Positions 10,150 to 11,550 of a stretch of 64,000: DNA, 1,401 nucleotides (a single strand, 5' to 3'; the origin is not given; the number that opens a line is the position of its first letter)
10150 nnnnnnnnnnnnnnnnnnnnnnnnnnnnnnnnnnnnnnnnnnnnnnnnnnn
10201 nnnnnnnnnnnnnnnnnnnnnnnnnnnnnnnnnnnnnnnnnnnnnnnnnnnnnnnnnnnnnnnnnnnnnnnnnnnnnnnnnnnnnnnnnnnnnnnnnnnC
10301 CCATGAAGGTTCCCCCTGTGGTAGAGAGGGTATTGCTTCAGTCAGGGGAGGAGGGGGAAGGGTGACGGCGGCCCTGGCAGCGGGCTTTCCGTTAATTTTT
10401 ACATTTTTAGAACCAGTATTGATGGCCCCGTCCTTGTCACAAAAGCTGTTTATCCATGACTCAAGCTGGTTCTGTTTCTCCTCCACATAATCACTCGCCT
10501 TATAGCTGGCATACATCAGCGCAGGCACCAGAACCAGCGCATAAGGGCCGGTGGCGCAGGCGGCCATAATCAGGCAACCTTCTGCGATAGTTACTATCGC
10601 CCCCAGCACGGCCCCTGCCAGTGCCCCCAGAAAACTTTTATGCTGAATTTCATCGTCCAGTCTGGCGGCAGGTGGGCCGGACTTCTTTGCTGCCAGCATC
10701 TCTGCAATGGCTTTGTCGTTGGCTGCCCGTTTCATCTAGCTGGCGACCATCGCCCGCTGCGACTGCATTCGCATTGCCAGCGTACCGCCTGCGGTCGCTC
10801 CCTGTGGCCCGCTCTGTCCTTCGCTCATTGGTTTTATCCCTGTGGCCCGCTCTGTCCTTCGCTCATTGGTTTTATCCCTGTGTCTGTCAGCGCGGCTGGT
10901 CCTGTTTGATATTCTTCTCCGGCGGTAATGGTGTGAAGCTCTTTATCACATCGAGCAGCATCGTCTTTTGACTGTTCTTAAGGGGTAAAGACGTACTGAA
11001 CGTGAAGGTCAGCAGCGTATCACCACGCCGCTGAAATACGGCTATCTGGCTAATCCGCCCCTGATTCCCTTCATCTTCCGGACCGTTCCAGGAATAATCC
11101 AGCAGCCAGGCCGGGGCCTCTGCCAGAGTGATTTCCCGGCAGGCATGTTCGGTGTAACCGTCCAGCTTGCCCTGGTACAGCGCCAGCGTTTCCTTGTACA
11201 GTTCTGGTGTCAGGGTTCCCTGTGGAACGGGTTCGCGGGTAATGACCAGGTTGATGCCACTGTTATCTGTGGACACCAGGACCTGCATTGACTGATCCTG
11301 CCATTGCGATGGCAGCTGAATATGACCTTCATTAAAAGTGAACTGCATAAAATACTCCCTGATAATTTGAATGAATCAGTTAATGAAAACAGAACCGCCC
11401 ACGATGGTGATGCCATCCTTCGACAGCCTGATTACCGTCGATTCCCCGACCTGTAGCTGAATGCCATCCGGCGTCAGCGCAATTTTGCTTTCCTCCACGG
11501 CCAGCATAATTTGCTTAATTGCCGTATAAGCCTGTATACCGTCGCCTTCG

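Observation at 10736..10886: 38-bp perfect tandem repeat and a possible coupled upstream ORF in the eagR-rhs spacer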

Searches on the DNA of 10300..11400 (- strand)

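Call 6: search_dna_similar(query=window:10500-11400:-, collection=ecoli_genomes, mode=near, max_rows=30)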
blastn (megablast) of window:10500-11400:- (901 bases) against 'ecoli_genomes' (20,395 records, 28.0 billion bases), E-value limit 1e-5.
Records with a match: 2278; places in all: 2282; records where one place covers at least 80% of the query: 2178.
Genomes with a match: 2278 of 5426; with a place that covers at least 80% of the query: 2178. Places per genome that has any: lowest 1, median 1, highest 2. On chromosomes: 2280 places; on plasmids: 2.
Best place of each record, by identity: 95-99% 78; 90-95% 2200.
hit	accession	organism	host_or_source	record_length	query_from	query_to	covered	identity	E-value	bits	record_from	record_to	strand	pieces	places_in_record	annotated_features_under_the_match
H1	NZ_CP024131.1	Escherichia coli strain 14EC007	clinical patient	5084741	1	901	100%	93.9%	0e+0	1366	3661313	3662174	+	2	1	DcrB-related protein | RHS repeat-associated core domain-containing protein | type VI secretion system tip protein VgrG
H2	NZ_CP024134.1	Escherichia coli strain 14EC017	clinical patient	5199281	1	901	100%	93.9%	0e+0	1366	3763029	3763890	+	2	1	DcrB-related protein | RHS repeat-associated core domain-containing protein | type VI secretion system tip protein VgrG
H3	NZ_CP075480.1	Escherichia coli strain NT1N31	pig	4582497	1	901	100%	93.9%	0e+0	1366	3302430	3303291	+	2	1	DcrB-related protein | RHS repeat-associated core domain-containing protein | type VI secretion system tip protein VgrG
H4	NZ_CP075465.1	Escherichia coli strain NT1N34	pig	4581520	1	901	100%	93.9%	0e+0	1366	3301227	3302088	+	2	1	DcrB-related protein | RHS repeat-associated core domain-containing protein | type VI secretion system tip protein VgrG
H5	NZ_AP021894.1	Escherichia coli strain 2018-10-1CC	Homo sapiens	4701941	1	901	100%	93.9%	0e+0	1366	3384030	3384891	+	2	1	DcrB-related protein | RHS repeat-associated core domain-containing protein | type VI secretion system tip protein VgrG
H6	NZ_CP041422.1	Escherichia coli strain STEC409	Diarrheal patient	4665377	1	901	100%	93.9%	0e+0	1366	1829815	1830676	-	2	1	DcrB-related protein | RHS repeat-associated core domain-containing protein | type VI secretion system tip protein VgrG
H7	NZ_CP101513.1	Escherichia coli strain HH194M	migratory bird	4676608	1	901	100%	93.9%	0e+0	1366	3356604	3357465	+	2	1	DcrB-related protein | RHS repeat-associated core domain-containing protein | type VI secretion system Vgr family protein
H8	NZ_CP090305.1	Escherichia coli strain Z503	Homo sapiens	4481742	1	901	100%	93.9%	0e+0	1366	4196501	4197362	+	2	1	DcrB-related protein | RHS repeat-associated core domain-containing protein | type VI secretion system tip protein VgrG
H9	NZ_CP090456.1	Escherichia coli strain B379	Homo sapiens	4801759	1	901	100%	93.9%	0e+0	1366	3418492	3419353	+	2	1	DcrB-related protein | RHS repeat-associated core domain-containing protein | type VI secretion system tip protein VgrG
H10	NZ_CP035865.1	Escherichia coli strain E275 a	Homo sapiens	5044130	1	901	100%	93.9%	0e+0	1366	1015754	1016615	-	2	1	DcrB-related protein | RHS repeat-associated core domain-containing protein | type VI secretion system Vgr family protein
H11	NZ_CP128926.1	Escherichia coli strain TUM9812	missing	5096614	1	901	100%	93.9%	0e+0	1366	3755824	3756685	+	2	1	DcrB-related protein | PAAR/RHS domain-containing protein | type VI secretion system tip protein VgrG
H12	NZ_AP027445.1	Escherichia coli strain EC291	Sus scrofa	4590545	1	901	100%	93.9%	0e+0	1366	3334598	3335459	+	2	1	DcrB-related protein | PAAR domain-containing protein | type VI secretion system tip protein VgrG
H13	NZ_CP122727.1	Escherichia coli strain ETEC1746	Sus scrofa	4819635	1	901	100%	93.9%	0e+0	1366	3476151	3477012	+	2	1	DcrB-related protein | RHS repeat-associated core domain-containing protein | type VI secretion system tip protein VgrG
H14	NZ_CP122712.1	Escherichia coli strain ETEC1749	Sus scrofa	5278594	1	901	100%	93.9%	0e+0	1366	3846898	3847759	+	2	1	DcrB-related protein | RHS repeat-associated core domain-containing protein | type VI secretion system tip protein VgrG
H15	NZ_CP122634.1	Escherichia coli strain ETEC4085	Sus scrofa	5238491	1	901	100%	93.9%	0e+0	1366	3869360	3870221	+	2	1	DcrB-related protein | RHS repeat-associated core domain-containing protein | type VI secretion system tip protein VgrG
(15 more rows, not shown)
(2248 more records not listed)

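Call 7: search_rna_families(source=window, start=10300, end=11400, threshold=evalue, max_evalue=10)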
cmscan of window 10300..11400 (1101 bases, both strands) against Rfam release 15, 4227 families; matches with E-value up to 10: 1.
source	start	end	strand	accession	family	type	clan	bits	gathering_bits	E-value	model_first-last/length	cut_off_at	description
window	10751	10782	+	RF02673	scr4677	Gene; sRNA;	-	13.6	41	0.41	184-215/246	no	Streptomyces sRNA 4677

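Call 8: get_annotated_region(hit=H1, flank=3000)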
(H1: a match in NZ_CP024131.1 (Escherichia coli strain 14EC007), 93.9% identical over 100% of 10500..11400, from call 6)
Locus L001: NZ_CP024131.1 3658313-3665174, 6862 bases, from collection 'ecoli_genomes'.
description: Escherichia coli strain 14EC007 chromosome, complete genome
organism: Escherichia coli strain 14EC007 (NCBI taxid 562)
replicon: chromosome; assembly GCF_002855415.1
host: -; source: clinical patient; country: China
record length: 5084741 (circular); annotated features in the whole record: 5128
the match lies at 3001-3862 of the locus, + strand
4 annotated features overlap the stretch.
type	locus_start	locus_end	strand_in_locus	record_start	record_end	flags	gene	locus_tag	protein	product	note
CDS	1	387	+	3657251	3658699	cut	cusS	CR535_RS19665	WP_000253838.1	Cu(+)/Ag(+) sensor histidine kinase CusS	-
CDS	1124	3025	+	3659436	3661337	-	-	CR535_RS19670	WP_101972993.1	type VI secretion system tip protein VgrG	-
CDS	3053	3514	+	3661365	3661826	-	-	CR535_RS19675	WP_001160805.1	DcrB-related protein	-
CDS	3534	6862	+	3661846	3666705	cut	-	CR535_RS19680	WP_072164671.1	RHS repeat-associated core domain-containing protein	-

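Call 9: get_annotated_region(hit=H12, flank=1500)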
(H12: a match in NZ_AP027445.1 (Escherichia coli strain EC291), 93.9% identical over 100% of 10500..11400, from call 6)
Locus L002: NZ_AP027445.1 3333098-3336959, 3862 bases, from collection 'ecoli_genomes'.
description: Escherichia coli strain EC291 isolate EC291 chromosome, complete genome
organism: Escherichia coli strain EC291 (NCBI taxid 562)
replicon: chromosome; assembly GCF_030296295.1
host: Sus scrofa; source: feces; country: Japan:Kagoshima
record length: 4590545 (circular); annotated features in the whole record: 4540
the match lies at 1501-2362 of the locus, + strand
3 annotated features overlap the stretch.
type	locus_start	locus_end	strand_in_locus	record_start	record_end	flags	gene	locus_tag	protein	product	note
CDS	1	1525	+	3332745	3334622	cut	-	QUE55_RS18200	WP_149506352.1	type VI secretion system tip protein VgrG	-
CDS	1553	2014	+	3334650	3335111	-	-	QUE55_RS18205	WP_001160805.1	DcrB-related protein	-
CDS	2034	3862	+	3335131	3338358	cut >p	-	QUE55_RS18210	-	PAAR domain-containing protein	incomplete; partial in the middle of a contig; missing C-terminus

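Call 14: search_dna_similar(query=window:10700-10960:-, collection=ecoli_genomes, mode=near, max_rows=40)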
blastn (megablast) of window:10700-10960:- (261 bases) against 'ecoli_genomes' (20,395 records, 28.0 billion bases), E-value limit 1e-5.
Records with a match: 2181; places in all: 2183; records where one place covers at least 80% of the query: 4.
Genomes with a match: 2181 of 5426; with a place that covers at least 80% of the query: 4. Places per genome that has any: lowest 1, median 1, highest 2. On chromosomes: 2181 places; on plasmids: 2.
Best place of each record, by identity: 95-99% 44; 90-95% 2133; 80-90% 4.
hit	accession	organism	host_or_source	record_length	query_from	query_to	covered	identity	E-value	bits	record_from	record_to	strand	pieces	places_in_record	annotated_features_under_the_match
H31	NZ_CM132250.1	Escherichia coli strain 23AR1101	Homo sapiens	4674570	1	258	99%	83.1%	5e-51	209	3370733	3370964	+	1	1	RHS repeat-associated core domain-containing protein | DcrB-related protein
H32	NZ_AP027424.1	Escherichia coli strain B27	Musca domestica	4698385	1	258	99%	82.7%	2e-49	204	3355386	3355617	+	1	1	RHS repeat-associated core domain-containing protein | DcrB-related protein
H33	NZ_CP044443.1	Escherichia coli strain HeN100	-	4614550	1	258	99%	82.7%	2e-49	204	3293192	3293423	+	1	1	RHS repeat-associated core domain-containing protein | DcrB-related protein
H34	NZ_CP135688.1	Escherichia coli strain TUM2820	missing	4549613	1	258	99%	82.7%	2e-49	204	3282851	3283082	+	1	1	RHS repeat-associated core domain-containing protein | DcrB-related protein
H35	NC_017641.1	Escherichia coli UMNK88 strain UMNK88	porcine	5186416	120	261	54%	94.4%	3e-53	217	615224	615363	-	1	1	RHS repeat-associated core domain-containing protein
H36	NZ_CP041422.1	Escherichia coli strain STEC409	Diarrheal patient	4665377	120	261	54%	94.4%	3e-53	217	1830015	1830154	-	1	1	RHS repeat-associated core domain-containing protein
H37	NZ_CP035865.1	Escherichia coli strain E275 a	Homo sapiens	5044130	120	261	54%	94.4%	3e-53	217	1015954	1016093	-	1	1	RHS repeat-associated core domain-containing protein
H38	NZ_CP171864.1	Escherichia coli strain YZ22PE106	pig feces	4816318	120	261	54%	94.4%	3e-53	217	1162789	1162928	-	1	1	RHS repeat-associated core domain-containing protein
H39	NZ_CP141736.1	Escherichia coli strain 2023CK-01509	Homo sapiens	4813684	120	261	54%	94.4%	3e-53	217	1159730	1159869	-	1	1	RHS repeat-associated core domain-containing protein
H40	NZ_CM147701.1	Escherichia coli strain 25-07338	Homo sapiens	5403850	120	261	54%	94.4%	3e-53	217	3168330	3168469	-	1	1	RHS repeat-associated core domain-containing protein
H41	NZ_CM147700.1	Escherichia coli strain 25-07233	Homo sapiens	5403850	120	261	54%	94.4%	3e-53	217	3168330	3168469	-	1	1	RHS repeat-associated core domain-containing protein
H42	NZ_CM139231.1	Escherichia coli strain JMF1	Wildebeest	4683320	120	261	54%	94.4%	3e-53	217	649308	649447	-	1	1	RHS repeat-associated core domain-containing protein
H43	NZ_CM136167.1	Escherichia coli strain PRO_A-1443-6M-A_ESBL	Homo sapiens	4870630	120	261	54%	94.4%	3e-53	217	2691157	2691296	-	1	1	RHS repeat-associated core domain-containing protein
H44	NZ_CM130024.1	Escherichia coli strain APEC_AN-25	Gallus gallus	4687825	120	261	54%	94.4%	3e-53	217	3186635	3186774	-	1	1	RHS repeat domain-containing protein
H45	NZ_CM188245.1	Escherichia coli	chicken farms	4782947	120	261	54%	94.4%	3e-53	217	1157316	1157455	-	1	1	zincin-like metallopeptidase toxin domain-containing protein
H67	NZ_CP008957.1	Escherichia coli O157:H7 str. EDL933 strain EDL933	-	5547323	120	261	54%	93.0%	6e-50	206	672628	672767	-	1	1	RHS repeat-associated core domain-containing protein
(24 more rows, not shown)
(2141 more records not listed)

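Call 16: get_annotated_region(hit=H31, flank=1500)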
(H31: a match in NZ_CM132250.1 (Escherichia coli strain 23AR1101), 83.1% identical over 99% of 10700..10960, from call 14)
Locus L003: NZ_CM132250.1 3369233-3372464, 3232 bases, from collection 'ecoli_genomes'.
description: Escherichia coli strain 23AR1101 chromosome, whole genome shotgun sequence
organism: Escherichia coli strain 23AR1101 (NCBI taxid 562)
replicon: chromosome; assembly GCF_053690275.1
host: Homo sapiens; source: feces; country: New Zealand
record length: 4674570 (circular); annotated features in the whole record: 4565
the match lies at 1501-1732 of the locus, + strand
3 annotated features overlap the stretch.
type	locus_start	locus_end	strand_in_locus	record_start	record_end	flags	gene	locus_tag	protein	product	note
CDS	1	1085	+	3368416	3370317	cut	-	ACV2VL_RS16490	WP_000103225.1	type VI secretion system Vgr family protein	-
CDS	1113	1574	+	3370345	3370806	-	-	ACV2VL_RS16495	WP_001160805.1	DcrB-related protein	-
CDS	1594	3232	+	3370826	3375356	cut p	-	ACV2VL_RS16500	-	RHS repeat-associated core domain-containing protein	frameshifted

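Call 17: get_annotated_region(hit=H32, flank=1500)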
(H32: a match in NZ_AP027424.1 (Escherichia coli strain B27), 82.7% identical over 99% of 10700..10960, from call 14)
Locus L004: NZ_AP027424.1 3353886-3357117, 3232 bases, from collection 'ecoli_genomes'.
description: Escherichia coli strain B27 isolate B27 chromosome, complete genome
organism: Escherichia coli strain B27 (NCBI taxid 562)
replicon: chromosome; assembly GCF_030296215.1
host: Musca domestica; source: whole body; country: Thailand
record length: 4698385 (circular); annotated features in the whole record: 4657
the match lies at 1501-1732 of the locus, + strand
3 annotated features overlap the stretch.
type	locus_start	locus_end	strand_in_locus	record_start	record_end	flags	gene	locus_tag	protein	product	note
CDS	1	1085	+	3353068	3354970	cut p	-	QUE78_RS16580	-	type VI secretion system tip protein VgrG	frameshifted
CDS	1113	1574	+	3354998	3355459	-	-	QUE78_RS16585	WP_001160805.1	DcrB-related protein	-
CDS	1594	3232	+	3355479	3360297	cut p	-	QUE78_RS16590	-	RHS repeat-associated core domain-containing protein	frameshifted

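Call 18: get_annotated_region(hit=H67, flank=1500)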
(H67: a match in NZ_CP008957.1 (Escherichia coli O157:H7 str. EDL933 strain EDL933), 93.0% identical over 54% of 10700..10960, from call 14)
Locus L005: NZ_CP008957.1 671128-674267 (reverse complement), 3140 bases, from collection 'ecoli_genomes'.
description: Escherichia coli O157:H7 str. EDL933 chromosome, complete genome
organism: Escherichia coli O157:H7 str. EDL933 strain EDL933 (NCBI taxid 155864)
replicon: chromosome; assembly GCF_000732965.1
host: -; source: -; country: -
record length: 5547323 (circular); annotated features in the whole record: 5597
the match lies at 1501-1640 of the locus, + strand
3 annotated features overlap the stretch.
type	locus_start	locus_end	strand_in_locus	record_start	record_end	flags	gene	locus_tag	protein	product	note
CDS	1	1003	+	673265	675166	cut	-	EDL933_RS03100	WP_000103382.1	type VI secretion system tip protein VgrG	-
CDS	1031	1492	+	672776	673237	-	-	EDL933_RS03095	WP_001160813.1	DcrB-related protein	-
CDS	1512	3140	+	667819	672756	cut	-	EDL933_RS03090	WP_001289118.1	RHS repeat-associated core domain-containing protein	-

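Call 20: search_dna_similar(query=window:10704-10772:-, collection=ecoli_genomes, mode=near, max_rows=12)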
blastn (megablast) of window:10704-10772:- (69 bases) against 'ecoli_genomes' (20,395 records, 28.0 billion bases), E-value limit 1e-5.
Records with a match: 2148; places in all: 2150; records where one place covers at least 80% of the query: 2148.
Genomes with a match: 2148 of 5426; with a place that covers at least 80% of the query: 2148. Places per genome that has any: lowest 1, median 1, highest 2. On chromosomes: 2148 places; on plasmids: 2.
Best place of each record, by identity: 95-99% 63; 90-95% 2085.
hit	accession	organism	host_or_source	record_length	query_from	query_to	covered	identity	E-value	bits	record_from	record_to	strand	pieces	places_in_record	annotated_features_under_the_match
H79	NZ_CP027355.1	Escherichia coli strain 2013C-4991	Homo sapiens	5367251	1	69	100%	98.6%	1e-25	122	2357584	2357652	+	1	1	RHS repeat-associated core domain-containing protein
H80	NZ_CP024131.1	Escherichia coli strain 14EC007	clinical patient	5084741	1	69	100%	98.6%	1e-25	122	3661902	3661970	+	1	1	RHS repeat-associated core domain-containing protein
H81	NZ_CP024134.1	Escherichia coli strain 14EC017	clinical patient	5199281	1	69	100%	98.6%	1e-25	122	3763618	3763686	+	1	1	RHS repeat-associated core domain-containing protein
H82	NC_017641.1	Escherichia coli UMNK88 strain UMNK88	porcine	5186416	1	69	100%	98.6%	1e-25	122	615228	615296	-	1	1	RHS repeat-associated core domain-containing protein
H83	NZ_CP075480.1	Escherichia coli strain NT1N31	pig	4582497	1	69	100%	98.6%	1e-25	122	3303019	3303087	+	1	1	RHS repeat-associated core domain-containing protein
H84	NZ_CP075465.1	Escherichia coli strain NT1N34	pig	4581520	1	69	100%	98.6%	1e-25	122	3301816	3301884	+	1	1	RHS repeat-associated core domain-containing protein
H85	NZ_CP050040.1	Escherichia coli strain 63-2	broiler chicken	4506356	1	69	100%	98.6%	1e-25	122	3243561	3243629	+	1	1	PAAR domain-containing protein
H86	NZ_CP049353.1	Escherichia coli strain T28R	pet dog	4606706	1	69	100%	98.6%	1e-25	122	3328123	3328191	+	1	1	PAAR domain-containing protein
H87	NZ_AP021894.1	Escherichia coli strain 2018-10-1CC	Homo sapiens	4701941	1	69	100%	98.6%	1e-25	122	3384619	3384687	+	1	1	RHS repeat-associated core domain-containing protein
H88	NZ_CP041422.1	Escherichia coli strain STEC409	Diarrheal patient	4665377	1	69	100%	98.6%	1e-25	122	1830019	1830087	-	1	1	RHS repeat-associated core domain-containing protein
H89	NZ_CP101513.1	Escherichia coli strain HH194M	migratory bird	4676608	1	69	100%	98.6%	1e-25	122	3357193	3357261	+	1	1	RHS repeat-associated core domain-containing protein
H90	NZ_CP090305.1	Escherichia coli strain Z503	Homo sapiens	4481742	1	69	100%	98.6%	1e-25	122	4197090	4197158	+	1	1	RHS repeat-associated core domain-containing protein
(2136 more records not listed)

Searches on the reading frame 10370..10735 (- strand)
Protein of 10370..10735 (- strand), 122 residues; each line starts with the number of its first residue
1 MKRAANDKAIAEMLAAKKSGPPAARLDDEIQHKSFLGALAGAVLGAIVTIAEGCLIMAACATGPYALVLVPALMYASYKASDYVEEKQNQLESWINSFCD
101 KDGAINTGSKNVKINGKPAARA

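Call 31: find_related_loci(query=window:10370-10735:-, collection=genome_contigs, flank=2500)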
Query seq(122 aa) (122 aa) in genome_contigs; peptide patterns used: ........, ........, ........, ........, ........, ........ (x = any residue, [..] = any of these).
232 stretches matched a pattern, but none encodes a relative of the query by tblastn (E <= 1e-3).
